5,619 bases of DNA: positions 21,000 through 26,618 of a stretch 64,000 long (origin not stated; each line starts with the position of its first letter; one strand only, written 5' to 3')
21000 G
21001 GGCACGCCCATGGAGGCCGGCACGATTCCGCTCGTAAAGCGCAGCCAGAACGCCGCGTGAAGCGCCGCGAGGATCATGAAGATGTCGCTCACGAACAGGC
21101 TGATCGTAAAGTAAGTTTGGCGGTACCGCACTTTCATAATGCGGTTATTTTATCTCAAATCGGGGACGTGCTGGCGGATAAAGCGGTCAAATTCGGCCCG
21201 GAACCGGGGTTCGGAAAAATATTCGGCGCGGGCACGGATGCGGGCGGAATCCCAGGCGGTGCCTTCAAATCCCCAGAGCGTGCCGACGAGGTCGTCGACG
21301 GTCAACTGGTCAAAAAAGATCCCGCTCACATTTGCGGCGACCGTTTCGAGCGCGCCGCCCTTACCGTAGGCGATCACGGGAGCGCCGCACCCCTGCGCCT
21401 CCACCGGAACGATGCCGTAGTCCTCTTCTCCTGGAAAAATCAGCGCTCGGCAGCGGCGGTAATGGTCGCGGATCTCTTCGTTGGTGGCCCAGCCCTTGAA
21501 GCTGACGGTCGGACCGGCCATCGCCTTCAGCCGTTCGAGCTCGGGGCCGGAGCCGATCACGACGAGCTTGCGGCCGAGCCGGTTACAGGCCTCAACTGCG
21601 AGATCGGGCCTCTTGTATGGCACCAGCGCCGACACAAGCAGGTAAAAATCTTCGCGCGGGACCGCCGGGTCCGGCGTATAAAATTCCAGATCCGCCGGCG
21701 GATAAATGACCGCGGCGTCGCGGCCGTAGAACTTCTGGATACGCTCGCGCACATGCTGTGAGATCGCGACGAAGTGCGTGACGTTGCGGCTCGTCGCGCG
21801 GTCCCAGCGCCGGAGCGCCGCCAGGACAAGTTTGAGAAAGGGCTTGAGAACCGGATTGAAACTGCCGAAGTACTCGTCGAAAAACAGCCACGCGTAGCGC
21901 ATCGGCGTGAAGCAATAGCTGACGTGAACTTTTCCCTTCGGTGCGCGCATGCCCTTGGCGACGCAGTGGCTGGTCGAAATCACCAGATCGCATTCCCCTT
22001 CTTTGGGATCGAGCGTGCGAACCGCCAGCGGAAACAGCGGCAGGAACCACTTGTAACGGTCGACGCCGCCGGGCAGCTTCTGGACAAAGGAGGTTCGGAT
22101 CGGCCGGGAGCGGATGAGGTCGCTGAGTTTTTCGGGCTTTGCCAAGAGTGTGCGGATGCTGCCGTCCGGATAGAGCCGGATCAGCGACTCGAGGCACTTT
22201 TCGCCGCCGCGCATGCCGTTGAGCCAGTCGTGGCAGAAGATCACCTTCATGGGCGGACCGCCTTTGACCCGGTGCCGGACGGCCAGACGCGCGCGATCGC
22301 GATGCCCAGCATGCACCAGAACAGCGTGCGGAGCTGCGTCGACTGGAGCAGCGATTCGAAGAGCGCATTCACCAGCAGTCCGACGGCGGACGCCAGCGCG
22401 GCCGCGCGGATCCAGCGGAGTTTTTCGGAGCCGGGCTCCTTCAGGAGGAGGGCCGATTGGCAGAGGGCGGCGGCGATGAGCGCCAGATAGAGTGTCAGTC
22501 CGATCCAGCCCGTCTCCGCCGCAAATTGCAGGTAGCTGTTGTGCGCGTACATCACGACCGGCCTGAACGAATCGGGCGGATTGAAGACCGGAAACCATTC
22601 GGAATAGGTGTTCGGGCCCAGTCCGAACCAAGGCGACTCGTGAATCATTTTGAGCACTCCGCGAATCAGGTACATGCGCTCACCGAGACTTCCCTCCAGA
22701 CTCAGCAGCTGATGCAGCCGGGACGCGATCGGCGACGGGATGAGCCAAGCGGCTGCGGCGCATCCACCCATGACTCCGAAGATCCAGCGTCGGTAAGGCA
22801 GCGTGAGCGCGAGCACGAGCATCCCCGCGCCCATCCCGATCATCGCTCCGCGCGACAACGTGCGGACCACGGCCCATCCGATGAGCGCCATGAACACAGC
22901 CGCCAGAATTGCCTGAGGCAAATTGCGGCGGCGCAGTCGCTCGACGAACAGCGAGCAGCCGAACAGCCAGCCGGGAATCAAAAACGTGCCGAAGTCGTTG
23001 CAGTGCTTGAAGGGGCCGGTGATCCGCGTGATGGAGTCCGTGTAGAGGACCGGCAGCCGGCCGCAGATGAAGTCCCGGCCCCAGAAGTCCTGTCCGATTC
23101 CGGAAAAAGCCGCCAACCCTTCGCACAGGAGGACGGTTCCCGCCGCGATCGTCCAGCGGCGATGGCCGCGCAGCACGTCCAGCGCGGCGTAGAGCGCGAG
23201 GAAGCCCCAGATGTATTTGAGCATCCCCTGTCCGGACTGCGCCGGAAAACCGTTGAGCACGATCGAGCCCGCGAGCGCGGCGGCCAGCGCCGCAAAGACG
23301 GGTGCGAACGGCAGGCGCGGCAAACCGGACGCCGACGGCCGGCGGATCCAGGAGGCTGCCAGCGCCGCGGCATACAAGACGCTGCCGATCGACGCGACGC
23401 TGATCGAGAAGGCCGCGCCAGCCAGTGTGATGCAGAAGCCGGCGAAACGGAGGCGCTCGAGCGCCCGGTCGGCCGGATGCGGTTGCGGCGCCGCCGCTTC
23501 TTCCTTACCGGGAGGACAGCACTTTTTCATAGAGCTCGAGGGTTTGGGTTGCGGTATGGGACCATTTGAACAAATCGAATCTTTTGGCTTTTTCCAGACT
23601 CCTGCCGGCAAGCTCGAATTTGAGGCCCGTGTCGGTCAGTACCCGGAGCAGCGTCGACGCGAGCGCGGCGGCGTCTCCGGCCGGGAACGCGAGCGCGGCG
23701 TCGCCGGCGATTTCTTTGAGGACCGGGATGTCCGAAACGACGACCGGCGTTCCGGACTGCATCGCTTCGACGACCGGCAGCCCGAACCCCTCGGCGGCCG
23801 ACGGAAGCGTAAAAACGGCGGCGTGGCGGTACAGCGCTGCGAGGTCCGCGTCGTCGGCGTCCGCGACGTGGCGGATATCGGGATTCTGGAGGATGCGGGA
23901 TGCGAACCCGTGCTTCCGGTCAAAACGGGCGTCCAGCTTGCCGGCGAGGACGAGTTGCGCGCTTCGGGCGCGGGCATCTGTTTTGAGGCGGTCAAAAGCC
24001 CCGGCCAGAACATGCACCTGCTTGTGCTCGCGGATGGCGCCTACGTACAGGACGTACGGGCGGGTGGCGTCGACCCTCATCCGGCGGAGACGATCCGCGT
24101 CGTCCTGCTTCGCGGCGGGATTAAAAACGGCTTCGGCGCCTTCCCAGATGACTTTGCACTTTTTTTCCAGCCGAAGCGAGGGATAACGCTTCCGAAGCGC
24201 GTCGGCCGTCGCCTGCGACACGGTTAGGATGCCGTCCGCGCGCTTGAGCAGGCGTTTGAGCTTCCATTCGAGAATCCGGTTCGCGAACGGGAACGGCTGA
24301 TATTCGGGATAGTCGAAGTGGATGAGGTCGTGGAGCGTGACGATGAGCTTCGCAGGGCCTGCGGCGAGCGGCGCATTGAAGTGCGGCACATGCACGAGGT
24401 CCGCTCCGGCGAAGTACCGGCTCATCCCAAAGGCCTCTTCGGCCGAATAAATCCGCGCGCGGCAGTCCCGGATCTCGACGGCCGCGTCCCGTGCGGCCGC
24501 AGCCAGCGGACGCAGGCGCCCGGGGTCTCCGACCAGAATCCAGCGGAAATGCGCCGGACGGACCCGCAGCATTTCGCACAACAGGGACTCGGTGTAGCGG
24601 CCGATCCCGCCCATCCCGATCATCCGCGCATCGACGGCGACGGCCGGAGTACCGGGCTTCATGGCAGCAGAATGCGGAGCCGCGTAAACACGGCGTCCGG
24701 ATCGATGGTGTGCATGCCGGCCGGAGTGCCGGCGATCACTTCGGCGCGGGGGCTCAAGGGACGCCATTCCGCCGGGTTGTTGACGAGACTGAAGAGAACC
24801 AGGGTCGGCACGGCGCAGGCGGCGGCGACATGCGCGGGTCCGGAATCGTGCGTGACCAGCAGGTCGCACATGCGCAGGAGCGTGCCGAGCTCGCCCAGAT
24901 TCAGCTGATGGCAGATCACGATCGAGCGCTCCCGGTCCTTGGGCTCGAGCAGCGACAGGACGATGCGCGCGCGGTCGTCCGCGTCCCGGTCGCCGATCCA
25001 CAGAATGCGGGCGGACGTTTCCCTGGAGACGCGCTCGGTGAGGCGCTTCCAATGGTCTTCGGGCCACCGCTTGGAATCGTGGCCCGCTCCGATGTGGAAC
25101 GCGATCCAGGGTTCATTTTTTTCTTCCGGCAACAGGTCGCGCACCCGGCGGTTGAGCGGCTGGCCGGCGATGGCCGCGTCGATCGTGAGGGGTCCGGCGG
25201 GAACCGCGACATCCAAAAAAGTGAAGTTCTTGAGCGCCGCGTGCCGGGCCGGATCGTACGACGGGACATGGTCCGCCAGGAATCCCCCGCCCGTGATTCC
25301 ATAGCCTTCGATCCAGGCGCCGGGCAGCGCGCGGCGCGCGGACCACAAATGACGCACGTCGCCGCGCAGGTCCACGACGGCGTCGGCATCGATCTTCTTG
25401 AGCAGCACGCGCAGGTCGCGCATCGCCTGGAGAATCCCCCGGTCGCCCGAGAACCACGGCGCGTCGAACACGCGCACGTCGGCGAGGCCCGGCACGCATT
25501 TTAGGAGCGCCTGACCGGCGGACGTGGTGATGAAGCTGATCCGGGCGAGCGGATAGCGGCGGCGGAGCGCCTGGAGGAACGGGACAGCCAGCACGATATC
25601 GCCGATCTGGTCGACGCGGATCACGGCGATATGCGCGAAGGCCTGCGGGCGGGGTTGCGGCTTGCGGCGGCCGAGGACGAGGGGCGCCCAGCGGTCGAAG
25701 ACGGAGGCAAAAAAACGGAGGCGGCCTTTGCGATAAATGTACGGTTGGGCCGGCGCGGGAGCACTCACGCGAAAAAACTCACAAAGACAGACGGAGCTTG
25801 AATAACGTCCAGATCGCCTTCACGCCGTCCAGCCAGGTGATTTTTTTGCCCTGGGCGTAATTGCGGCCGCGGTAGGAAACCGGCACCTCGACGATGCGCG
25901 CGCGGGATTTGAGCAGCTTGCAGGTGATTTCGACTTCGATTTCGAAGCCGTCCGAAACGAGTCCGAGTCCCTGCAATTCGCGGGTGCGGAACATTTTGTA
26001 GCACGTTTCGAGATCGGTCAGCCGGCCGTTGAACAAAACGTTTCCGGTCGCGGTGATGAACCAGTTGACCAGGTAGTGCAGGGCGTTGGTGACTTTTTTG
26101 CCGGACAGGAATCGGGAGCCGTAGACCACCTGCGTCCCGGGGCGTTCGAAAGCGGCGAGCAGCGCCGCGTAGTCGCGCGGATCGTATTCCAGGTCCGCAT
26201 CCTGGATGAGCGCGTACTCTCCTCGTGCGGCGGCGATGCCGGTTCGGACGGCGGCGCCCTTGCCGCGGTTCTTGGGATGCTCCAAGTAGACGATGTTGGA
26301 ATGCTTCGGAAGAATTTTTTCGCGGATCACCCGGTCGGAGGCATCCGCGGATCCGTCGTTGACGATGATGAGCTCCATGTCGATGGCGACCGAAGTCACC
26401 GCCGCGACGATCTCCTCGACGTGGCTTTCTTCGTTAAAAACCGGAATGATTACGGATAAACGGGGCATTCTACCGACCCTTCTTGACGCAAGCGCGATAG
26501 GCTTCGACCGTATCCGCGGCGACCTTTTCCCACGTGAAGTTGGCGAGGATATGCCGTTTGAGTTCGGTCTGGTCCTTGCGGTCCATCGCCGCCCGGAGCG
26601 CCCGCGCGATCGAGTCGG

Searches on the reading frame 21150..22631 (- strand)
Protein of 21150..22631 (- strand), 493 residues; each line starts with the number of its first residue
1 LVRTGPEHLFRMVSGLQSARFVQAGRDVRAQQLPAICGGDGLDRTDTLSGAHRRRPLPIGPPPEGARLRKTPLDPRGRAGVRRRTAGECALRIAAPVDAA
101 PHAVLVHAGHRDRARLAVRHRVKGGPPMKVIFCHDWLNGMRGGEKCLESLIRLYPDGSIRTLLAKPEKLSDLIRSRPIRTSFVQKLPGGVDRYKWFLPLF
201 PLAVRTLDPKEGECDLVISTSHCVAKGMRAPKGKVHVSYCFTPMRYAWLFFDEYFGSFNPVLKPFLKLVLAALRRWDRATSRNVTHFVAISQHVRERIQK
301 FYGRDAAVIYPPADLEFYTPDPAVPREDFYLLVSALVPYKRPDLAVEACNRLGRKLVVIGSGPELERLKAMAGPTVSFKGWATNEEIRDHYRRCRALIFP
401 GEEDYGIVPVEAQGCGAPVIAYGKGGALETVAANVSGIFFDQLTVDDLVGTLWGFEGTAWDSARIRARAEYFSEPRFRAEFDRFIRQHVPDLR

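Call 9: search_protein_families(library=pfam, proteins=[window:21150-22631:-], max_evalue=0.01)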
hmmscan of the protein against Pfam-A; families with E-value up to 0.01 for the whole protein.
window:21150-22631:- (493 aa): 4 families
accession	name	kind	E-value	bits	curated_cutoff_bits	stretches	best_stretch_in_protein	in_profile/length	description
PF00534.26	Glycos_transf_1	-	2.1e-20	73.4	26.4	1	326-449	14-149/172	Glycosyl transferases group 1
PF13692.12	Glyco_trans_1_4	-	1.8e-15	57.9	27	1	331-448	5-132/142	Glycosyl transferases group 1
PF13439.12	Glyco_transf_4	-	5.3e-07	30.3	28.5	1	185-316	46-169/170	Glycosyltransferase Family 4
PF20706.3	GT4-conflict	-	1.8e-06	27.7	26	1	292-445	159-334/385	Family 4 Glycosyltransferase in conflict systems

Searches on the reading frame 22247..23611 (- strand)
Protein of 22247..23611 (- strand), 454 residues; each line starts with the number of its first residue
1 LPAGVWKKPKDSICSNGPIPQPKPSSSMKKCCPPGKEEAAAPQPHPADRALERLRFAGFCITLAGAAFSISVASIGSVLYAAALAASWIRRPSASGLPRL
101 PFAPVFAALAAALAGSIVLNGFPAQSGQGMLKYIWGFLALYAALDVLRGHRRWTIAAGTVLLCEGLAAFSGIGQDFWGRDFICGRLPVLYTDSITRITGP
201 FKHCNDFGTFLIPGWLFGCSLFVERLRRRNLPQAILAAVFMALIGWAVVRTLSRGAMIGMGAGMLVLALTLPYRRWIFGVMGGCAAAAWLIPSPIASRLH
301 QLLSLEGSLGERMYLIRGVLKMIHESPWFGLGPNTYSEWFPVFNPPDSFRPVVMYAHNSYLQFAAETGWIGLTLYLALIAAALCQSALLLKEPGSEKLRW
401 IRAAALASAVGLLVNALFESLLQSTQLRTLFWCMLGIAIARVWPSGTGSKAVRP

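Call 9: search_protein_families(library=pfam, proteins=[window:22247-23611:-], max_evalue=0.01)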
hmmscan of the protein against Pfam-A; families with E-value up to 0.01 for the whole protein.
window:22247-23611:- (454 aa): 1 family
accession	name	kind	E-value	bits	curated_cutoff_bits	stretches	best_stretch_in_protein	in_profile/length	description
PF04932.20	Wzy_C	-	2.1e-20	73.5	31.7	1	240-376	2-149/149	O-Antigen ligase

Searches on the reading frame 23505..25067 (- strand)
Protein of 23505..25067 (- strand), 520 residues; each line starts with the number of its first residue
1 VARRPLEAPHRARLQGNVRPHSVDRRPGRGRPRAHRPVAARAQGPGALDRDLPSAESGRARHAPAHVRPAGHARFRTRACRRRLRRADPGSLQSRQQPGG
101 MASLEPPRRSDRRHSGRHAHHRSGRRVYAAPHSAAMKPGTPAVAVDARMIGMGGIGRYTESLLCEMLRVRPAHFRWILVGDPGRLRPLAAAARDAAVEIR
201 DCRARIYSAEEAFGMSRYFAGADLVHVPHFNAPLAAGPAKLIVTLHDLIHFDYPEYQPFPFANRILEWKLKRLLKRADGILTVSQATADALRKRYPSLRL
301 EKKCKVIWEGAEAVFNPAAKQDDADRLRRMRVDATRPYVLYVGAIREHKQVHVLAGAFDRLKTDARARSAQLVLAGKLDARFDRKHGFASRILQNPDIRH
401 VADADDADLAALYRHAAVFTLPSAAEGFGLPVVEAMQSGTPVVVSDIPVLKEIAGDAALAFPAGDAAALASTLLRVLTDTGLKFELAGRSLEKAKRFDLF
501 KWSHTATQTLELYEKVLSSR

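Call 9: search_protein_families(library=pfam, proteins=[window:23505-25067:-], max_evalue=0.01)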
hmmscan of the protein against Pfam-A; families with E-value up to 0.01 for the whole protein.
window:23505-25067:- (520 aa): 5 families
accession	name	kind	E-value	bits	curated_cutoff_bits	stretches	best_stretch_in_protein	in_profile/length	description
PF00534.26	Glycos_transf_1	-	2.5e-26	92.7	26.4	1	333-480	12-159/172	Glycosyl transferases group 1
PF13692.12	Glyco_trans_1_4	-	1.6e-25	90.5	27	1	336-479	1-142/142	Glycosyl transferases group 1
PF20706.3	GT4-conflict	-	1.7e-15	57.3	26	1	312-446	174-312/385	Family 4 Glycosyltransferase in conflict systems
PF13439.12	Glyco_transf_4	-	2.5e-13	50.8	28.5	1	152-308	1-163/170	Glycosyltransferase Family 4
PF13524.12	Glyco_trans_1_2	-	0.0072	16.7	25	0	370-510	15-143/144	Glycosyl transferase-like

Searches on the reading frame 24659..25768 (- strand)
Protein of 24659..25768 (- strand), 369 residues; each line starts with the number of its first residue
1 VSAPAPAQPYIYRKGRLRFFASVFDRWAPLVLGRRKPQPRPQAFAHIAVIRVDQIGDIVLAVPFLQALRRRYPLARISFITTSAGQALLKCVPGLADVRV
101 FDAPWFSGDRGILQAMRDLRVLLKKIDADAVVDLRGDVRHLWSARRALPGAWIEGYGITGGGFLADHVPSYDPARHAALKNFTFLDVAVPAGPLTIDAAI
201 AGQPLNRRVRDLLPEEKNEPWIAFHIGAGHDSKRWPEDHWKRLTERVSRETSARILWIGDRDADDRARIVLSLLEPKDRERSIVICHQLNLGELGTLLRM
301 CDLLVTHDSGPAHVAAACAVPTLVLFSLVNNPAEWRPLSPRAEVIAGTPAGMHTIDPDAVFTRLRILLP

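Call 9: search_protein_families(library=pfam, proteins=[window:24659-25768:-], max_evalue=0.01)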
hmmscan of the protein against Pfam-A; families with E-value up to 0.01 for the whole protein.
window:24659-25768:- (369 aa): 1 family
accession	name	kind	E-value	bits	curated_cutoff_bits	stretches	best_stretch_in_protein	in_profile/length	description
PF01075.23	Glyco_transf_9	-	6.3e-23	81.8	22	1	210-347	98-229/247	Glycosyltransferase family 9 (heptosyltransferase)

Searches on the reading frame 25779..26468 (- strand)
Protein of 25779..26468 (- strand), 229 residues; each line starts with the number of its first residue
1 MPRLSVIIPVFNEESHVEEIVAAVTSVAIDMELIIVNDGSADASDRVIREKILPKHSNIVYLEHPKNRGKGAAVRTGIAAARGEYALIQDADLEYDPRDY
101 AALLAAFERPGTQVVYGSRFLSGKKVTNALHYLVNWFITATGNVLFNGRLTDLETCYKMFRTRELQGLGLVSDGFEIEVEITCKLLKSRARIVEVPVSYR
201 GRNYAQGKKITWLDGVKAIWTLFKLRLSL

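Call 69: search_solved_structures(query=window:25782-26468:-, max_evalue=0.001)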
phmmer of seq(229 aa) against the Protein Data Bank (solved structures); distinct sequences matched with E-value up to 0.001: 27.
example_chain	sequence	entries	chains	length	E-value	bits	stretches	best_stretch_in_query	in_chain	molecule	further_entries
5mlz_A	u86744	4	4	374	6.4e-17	65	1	3-222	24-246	Dolichol monophosphate mannose synthase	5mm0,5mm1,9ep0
2z87_A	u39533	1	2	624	5.2e-13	52.2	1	2-107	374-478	Chondroitin synthase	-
2z86_A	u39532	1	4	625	5.2e-13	52.2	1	2-107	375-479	Chondroitin synthase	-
9hwj_A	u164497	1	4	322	3e-11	46.4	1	3-111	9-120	Undecaprenyl-phosphate 4-deoxy-4-formamido-L-arabinose transferase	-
3bcv_A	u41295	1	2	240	8.2e-11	45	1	1-103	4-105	Putative glycosyltransferase protein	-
6p61_A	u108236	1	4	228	1.8e-10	43.9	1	2-176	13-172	Glycosyltransferase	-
9bhc_C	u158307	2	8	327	3.1e-10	43.1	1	3-112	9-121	Undecaprenyl-phosphate 4-deoxy-4-formamido-L-arabinose transferase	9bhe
8vxh_A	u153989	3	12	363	4.1e-10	42.7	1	3-111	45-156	Undecaprenyl-phosphate 4-deoxy-4-formamido-L-arabinose transferase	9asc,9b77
5eke_A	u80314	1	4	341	1.4e-09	41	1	3-120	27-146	Uncharacterized glycosyltransferase sll0501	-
5ekp_C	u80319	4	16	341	1.4e-09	41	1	3-120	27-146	Uncharacterized glycosyltransferase sll0501 | Glycosyltransferase sll0501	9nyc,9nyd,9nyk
9nye_A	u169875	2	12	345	1.5e-09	40.9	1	3-120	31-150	Glycosyltransferase sll0501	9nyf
5hea_A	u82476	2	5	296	6.1e-08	35.6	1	4-92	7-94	Putative glycosyltransferase (GalT1)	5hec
6yv7_B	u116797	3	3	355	1.3e-06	31.3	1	2-102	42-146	Glycosyl transferase, family 2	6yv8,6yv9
6yv7_A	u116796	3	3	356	1.3e-06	31.3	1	2-102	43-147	Glycosyl transferase, family 2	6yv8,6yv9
9jma_A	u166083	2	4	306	4.1e-06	29.7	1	4-127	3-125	GalNAc(5)-diNAcBac-PP-undecaprenol beta-1,3-glucosyltransferase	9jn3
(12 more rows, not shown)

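Call 77: search_protein_families(library=ncbifam, proteins=[window:25779-26468:-], max_evalue=0.001)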
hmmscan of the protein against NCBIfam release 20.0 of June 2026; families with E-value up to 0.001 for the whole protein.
window:25779-26468:- (229 aa): 20 families
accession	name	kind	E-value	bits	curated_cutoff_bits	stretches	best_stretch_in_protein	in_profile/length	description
TIGR04182.1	glyco_TIGR04182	equivalog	8.4e-28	97.6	325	1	5-225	3-217/293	S-layer glycoprotein N-glycosyltransferase AglJ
NF058614.1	PPMAGASynPpgS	equivalog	2.2e-19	69.8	370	1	6-220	4-217/226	polyprenyl-phospho-N-acetylgalactosaminyl synthase PpgS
NF047588.1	GlcsyltransPgfSStrep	equivalog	6.5e-17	61.7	500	1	3-165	2-164/308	glycosyltransferase PgfS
NF007482.0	PRK10073.1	equivalog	1.1e-16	60.8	423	1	2-105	6-108/334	glycosyltransferase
TIGR03937.1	PgaC_IcaA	equivalog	1.9e-16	60.1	422.3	1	2-108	45-151/407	poly-beta-1,6-N-acetyl-D-glucosamine synthase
TIGR03965.1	mycofact_glyco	equivalog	2.5e-13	49.7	280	1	3-124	75-195/467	mycofactocin biosynthesis glycosyltransferase MftF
NF007986.1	PRK10714.1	equivalog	8.8e-13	47.9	529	1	3-117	7-124/316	undecaprenyl-phosphate 4-deoxy-4-formamido-L-arabinose transferase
TIGR04283.1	glyco_like_mftF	equivalog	2e-12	47.2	182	1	4-140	1-131/221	TIGR04283 family arsenosugar biosynthesis glycosyltransferase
NF041875.1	EPS_EpsD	equivalog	2.9e-12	46.6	370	1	4-117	1-114/325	exopolysaccharide biosynthesis glycosyltransferase EpsD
NF041391.1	DPhHxTase_Halo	equivalog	3.6e-11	42.5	375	1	10-204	3-188/213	dolichyl-phosphate hexose transferase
NF010496.0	PRK13915.1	equivalog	7.8e-09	35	262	1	3-103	32-138/307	glucosyl-3-phosphoglycerate synthase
NF047683.1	TeichurnBiosyTuaG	equivalog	1.9e-08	34.3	400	1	2-98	6-102/252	teichuronic acid biosynthesis protein TuaG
NF050819.1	PolSacchBiosHfsG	equivalog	3.4e-08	33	500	1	2-122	12-132/302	polysaccharide biosynthesis protein HfsG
NF050050.1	ProtGlycPglI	equivalog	8e-07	28.7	500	1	1-103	1-104/306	GalNAc(5)-diNAcBac-PP-undecaprenol beta-1,3-glucosyltransferase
NF053739.1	GlytfEpsEBac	equivalog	1.2e-06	27.7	450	1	2-92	1-92/265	glycosyltransferase EpsE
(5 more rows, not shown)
